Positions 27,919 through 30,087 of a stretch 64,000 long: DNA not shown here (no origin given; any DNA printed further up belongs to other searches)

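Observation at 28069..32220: Two amidohydrolase paralogs have replaced the canonical HxH metal-binding motif with S/N-D-G-D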

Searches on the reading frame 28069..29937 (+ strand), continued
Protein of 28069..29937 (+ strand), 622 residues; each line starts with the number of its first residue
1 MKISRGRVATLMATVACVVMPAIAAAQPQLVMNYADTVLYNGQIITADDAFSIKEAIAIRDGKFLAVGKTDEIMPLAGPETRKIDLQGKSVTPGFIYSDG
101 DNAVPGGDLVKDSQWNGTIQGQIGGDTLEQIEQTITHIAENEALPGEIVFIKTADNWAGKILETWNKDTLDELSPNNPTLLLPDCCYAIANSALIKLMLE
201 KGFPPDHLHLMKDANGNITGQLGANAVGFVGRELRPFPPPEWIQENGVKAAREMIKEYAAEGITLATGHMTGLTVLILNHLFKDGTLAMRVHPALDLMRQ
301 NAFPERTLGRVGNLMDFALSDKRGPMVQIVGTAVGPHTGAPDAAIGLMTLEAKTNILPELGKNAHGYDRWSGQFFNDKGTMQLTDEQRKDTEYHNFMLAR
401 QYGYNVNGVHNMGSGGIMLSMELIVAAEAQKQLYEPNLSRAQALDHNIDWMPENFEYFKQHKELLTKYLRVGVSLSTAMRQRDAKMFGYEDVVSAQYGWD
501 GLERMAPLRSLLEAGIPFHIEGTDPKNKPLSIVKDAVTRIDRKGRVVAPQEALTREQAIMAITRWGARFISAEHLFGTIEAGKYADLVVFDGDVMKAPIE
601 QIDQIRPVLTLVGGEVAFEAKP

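Call 67: search_solved_structures(query=A4, max_evalue=0.00001, show_alignments=2)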
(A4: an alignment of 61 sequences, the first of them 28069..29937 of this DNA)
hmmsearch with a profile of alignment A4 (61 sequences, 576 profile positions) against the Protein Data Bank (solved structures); distinct sequences matched with E-value up to 0.00001: 90 (the best 60 are shown).
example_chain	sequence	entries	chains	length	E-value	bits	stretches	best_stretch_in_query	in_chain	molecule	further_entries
3icj_A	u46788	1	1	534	2.3e-55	191.4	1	41-547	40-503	uncharacterized metal-dependent hydrolase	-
3igh_X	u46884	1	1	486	4.7e-50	173.8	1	41-550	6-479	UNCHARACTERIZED METAL-DEPENDENT HYDROLASE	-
4v1x_A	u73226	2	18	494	2e-20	76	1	226-542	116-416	ATRAZINE CHLOROHYDROLASE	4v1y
3ggm_A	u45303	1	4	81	1.8e-19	72.8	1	35-112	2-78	uncharacterized protein BT9727_2919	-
4wgx_A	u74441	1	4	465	5e-15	58.2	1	415-546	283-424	Molinate hydrolase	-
4ub9_A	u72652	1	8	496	6.6e-15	57.8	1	415-546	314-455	Molinate hydrolase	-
3feq_A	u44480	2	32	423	1.5e-14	56.6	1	494-546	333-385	PUTATIVE AMIDOHYDROLASE | PROLIDASE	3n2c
7ww2_A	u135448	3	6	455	9.7e-14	53.9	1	60-114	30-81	8-oxoguanine deaminase | Hydroxydechloroatrazine ethylaminohydrolase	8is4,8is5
4f0r_A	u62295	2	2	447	1.8e-13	53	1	354-543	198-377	5-methylthioadenosine/S-adenosylhomocysteine deaminase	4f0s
4dyk_A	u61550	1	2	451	2.9e-13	52.4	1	450-542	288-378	AMIDOHYDROLASE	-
4gbd_A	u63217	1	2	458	3.1e-13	52.3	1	450-542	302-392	Putative uncharacterized protein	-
4l9x_A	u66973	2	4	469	1.1e-12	50.5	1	352-539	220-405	Triazine hydrolase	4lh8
3hpa_A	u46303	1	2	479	1.3e-12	50.3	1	59-116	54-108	AMIDOHYDROLASE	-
5hmf_A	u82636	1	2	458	1.9e-12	49.7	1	352-539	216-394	Triazine hydrolase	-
5hme_A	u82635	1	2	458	2.1e-12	49.6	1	352-539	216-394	Triazine hydrolase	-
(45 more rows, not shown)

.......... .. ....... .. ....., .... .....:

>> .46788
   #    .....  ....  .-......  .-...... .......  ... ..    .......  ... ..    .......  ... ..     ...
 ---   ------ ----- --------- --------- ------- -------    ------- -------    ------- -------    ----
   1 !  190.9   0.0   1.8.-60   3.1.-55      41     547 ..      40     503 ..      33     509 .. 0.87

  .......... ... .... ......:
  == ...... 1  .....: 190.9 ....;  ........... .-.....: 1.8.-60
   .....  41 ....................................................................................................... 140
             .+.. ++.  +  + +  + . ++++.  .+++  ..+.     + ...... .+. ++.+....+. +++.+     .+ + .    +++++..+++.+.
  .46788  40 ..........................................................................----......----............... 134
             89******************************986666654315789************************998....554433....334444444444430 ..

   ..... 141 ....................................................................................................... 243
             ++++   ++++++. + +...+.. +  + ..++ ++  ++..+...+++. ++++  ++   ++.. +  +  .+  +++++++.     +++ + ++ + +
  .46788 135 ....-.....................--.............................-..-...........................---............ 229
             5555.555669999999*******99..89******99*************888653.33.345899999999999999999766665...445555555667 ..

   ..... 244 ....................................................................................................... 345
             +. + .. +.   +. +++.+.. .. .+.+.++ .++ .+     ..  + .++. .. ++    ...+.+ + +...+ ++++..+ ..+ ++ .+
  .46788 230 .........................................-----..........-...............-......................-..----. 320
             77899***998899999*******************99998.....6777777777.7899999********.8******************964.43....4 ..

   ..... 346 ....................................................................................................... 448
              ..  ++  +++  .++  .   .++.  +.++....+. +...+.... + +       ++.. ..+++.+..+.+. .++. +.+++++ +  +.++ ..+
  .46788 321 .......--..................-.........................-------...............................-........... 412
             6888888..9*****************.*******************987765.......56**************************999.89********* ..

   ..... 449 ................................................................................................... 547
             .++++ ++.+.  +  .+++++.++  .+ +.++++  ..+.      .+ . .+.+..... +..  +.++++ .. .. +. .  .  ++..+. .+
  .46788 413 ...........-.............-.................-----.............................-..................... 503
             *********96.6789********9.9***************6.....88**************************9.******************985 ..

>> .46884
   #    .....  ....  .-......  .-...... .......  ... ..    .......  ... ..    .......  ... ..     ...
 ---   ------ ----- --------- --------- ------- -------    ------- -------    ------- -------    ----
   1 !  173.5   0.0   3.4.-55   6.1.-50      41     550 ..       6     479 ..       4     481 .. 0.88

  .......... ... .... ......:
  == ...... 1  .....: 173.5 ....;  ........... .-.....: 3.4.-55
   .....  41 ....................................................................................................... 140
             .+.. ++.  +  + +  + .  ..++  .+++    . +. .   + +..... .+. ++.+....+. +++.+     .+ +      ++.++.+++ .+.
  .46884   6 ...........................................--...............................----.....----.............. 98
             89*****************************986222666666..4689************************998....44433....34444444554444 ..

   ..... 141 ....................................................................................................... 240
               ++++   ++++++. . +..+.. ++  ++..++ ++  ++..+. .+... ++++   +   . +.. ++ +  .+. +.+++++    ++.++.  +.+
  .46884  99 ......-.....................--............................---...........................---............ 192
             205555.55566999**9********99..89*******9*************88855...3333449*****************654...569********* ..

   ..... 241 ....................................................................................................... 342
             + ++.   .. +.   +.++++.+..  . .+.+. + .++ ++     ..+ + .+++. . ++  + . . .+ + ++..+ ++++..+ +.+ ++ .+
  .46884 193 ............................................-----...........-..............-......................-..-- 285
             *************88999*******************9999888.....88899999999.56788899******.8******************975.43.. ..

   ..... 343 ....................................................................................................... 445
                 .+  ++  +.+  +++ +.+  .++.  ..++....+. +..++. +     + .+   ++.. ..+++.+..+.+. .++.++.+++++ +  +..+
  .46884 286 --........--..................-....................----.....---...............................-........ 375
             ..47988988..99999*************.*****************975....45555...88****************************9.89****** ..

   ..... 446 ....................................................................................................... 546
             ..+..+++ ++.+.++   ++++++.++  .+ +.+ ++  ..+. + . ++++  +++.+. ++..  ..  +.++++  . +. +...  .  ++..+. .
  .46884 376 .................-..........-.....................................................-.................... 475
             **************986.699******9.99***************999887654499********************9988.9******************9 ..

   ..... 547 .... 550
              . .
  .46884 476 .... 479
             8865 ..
